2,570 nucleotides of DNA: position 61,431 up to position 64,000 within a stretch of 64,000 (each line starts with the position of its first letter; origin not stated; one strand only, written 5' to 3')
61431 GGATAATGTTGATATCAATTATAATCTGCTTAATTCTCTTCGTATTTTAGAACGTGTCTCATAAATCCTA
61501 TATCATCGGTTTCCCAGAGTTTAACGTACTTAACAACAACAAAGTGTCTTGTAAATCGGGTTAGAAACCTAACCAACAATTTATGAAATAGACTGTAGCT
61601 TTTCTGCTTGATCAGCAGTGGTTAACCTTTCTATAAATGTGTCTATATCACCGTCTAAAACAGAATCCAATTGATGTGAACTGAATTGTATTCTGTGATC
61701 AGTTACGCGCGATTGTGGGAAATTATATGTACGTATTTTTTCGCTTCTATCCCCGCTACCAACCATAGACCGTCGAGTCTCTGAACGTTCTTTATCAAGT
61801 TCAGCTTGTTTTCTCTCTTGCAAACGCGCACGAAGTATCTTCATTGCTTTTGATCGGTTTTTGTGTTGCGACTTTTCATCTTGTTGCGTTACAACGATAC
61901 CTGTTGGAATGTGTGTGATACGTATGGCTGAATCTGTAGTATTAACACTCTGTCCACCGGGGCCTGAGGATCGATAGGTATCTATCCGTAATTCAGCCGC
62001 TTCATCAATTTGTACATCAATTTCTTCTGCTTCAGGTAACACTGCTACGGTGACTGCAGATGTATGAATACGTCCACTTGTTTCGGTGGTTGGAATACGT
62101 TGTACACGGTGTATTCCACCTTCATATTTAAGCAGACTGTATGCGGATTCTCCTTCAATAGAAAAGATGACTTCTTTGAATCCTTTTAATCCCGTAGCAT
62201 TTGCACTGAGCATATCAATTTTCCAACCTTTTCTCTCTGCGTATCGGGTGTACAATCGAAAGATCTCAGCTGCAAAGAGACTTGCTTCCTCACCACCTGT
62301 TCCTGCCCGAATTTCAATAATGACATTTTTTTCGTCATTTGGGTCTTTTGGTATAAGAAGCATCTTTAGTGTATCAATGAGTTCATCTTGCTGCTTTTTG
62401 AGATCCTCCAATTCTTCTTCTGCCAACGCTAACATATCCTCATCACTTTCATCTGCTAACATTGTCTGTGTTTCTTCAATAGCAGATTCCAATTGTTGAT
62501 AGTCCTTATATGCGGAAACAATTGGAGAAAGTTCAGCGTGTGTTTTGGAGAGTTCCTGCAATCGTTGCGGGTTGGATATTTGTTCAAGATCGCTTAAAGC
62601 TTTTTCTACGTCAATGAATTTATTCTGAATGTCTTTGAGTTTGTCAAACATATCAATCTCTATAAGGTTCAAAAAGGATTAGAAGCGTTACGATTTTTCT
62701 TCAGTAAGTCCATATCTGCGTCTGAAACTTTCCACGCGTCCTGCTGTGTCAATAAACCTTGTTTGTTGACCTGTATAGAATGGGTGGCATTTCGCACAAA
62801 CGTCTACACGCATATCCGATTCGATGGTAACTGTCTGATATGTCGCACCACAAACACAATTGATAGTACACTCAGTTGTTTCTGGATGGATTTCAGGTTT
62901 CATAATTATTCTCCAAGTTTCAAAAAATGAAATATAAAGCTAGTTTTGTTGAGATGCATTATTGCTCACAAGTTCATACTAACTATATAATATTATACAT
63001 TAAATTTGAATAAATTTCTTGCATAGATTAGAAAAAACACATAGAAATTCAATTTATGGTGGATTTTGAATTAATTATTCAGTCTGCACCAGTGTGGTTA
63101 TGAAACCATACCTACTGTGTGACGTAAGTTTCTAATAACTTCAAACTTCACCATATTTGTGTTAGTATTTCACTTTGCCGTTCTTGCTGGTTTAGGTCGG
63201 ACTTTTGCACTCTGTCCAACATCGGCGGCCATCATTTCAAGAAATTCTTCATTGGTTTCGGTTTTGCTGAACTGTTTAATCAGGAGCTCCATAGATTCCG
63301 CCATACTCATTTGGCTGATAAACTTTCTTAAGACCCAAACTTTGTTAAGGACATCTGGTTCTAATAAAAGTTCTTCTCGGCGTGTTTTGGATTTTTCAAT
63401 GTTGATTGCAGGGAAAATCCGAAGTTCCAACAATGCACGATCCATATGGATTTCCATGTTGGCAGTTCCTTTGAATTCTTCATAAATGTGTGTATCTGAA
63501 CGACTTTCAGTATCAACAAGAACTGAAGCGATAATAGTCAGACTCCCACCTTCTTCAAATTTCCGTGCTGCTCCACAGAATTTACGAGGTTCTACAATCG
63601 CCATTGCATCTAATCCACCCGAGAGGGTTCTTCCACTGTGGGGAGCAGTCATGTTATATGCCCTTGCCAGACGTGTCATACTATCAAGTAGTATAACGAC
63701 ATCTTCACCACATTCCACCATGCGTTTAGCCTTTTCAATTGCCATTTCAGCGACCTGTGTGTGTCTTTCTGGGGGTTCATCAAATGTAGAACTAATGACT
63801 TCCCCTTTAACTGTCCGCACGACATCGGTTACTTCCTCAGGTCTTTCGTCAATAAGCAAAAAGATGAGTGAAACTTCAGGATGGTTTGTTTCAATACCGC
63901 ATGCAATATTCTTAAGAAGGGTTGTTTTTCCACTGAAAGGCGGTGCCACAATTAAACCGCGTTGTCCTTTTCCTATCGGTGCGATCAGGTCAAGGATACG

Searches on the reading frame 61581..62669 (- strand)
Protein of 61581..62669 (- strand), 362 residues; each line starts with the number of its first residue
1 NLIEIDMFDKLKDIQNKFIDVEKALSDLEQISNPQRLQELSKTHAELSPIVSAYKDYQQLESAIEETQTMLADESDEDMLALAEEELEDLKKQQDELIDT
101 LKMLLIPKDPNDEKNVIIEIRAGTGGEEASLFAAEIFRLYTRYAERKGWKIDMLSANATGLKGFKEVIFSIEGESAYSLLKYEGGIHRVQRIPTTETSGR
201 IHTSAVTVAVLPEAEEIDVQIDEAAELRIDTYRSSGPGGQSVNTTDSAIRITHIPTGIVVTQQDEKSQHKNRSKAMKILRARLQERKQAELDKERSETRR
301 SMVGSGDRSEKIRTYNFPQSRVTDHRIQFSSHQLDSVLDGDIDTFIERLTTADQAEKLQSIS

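Call 60: search_protein_families(library=pfam, proteins=[window:61581-62669:-], max_evalue=0.00001)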
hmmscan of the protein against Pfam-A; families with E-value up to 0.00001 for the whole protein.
window:61581-62669:- (362 aa): 2 families
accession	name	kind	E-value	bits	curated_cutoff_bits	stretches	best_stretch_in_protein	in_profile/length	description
PF03462.23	PCRF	-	5e-73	245.5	24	1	15-208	2-194/194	PCRF domain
PF00472.26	RF-1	-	5.3e-42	142.9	35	1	216-326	2-116/116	RF-1 domain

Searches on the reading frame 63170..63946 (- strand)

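Call 60: search_protein_families(library=pfam, proteins=[window:63170-63946:-], max_evalue=0.00001)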
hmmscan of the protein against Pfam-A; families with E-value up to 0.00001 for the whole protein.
window:63170-63946:- (258 aa): 1 family
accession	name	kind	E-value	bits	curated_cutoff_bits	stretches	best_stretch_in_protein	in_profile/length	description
PF00006.31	ATP-synt_ab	-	1e-18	68.2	29.5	1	5-186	25-211/213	ATP synthase alpha/beta family, nucleotide-binding domain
